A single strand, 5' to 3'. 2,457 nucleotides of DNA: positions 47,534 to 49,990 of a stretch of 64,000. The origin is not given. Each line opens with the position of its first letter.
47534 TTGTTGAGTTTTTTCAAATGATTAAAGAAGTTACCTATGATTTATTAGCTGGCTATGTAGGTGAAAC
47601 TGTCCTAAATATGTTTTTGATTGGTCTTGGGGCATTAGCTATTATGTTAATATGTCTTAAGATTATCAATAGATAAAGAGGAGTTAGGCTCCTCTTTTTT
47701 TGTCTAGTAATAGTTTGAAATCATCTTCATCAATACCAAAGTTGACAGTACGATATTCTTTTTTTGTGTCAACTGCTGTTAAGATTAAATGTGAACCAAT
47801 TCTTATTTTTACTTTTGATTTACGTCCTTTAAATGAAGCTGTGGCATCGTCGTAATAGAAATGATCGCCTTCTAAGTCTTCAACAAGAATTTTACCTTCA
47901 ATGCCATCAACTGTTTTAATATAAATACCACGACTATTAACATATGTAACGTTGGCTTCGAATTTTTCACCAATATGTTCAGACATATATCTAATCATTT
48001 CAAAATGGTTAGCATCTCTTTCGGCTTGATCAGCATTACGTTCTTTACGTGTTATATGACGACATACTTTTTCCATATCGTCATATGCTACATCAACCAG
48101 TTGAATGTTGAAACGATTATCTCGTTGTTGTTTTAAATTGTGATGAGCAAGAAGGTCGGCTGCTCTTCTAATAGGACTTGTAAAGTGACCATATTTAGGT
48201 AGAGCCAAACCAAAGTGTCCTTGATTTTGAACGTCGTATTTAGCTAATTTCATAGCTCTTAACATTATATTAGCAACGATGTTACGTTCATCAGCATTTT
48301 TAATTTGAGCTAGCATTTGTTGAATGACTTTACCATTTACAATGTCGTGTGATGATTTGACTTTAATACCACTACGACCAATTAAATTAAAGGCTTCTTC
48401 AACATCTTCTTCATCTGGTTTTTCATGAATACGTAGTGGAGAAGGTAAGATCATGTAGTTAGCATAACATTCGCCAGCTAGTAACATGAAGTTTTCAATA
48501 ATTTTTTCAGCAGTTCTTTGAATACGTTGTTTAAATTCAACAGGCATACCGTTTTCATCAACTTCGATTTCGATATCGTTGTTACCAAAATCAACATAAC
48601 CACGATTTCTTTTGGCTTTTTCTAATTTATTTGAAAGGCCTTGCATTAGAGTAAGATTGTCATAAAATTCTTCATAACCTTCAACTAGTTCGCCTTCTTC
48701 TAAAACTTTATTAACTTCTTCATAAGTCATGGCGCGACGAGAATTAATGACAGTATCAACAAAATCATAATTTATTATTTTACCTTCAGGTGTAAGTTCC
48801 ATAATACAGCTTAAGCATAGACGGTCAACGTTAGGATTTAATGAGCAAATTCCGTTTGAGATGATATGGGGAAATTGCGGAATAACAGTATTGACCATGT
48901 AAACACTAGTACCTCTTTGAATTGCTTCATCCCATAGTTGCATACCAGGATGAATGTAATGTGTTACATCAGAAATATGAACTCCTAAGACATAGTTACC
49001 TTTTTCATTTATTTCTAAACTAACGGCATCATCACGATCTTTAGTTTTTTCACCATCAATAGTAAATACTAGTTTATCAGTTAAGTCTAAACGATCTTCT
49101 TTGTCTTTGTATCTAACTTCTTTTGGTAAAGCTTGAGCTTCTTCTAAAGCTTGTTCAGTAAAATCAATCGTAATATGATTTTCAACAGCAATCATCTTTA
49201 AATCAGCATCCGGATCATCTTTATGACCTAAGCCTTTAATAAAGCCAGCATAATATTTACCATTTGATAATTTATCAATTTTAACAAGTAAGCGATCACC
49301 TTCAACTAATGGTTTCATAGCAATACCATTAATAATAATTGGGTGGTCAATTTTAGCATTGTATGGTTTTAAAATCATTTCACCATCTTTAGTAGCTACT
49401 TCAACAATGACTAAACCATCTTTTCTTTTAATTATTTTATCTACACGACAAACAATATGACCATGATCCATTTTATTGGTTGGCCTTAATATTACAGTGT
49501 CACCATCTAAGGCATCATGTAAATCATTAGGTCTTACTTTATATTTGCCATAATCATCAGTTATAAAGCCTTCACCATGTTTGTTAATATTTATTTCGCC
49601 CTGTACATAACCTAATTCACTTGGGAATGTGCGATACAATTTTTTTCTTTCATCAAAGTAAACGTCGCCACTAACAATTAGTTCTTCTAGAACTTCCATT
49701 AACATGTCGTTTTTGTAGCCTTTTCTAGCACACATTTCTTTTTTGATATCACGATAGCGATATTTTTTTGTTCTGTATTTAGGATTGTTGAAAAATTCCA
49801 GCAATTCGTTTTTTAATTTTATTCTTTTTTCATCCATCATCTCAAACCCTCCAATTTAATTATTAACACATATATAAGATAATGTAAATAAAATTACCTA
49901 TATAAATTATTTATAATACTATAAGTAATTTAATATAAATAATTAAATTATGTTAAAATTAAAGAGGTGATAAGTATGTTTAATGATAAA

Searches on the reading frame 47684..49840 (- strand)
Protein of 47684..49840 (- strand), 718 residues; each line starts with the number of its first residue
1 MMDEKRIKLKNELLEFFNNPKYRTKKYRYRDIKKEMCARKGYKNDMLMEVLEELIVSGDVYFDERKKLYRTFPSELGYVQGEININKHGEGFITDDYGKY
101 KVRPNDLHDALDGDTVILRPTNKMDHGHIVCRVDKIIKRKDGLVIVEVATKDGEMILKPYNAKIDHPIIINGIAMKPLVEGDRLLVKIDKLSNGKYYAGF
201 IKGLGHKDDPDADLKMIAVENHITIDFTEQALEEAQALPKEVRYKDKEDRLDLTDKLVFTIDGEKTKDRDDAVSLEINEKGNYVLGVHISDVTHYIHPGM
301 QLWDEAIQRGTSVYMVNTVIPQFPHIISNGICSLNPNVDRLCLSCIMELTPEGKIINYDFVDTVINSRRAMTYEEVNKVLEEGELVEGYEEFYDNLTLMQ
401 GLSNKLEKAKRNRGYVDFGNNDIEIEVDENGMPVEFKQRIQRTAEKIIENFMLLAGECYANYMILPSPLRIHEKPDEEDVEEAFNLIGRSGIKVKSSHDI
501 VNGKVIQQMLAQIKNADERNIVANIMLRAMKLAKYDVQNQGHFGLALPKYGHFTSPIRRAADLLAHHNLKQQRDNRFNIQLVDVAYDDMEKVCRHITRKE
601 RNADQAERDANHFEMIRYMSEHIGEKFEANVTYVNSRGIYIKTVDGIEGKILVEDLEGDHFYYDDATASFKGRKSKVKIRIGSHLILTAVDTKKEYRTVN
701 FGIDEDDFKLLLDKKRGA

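Call 62: search_protein_families(library=pfam, proteins=[window:47684-49840:-], max_evalue=0.0001)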
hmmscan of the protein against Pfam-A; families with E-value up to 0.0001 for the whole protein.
window:47684-49840:- (718 aa): 3 families
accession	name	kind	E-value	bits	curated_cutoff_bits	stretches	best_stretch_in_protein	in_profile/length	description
PF00773.25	RNB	-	6.5e-93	312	29.3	1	250-571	1-322/326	RNB domain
PF17876.7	CSD2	-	3.4e-07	30.7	26.2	1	157-227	2-73/74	Cold shock domain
PF08206.17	OB_RNB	-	3.6e-05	23.8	24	0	81-125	1-46/58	Ribonuclease B OB domain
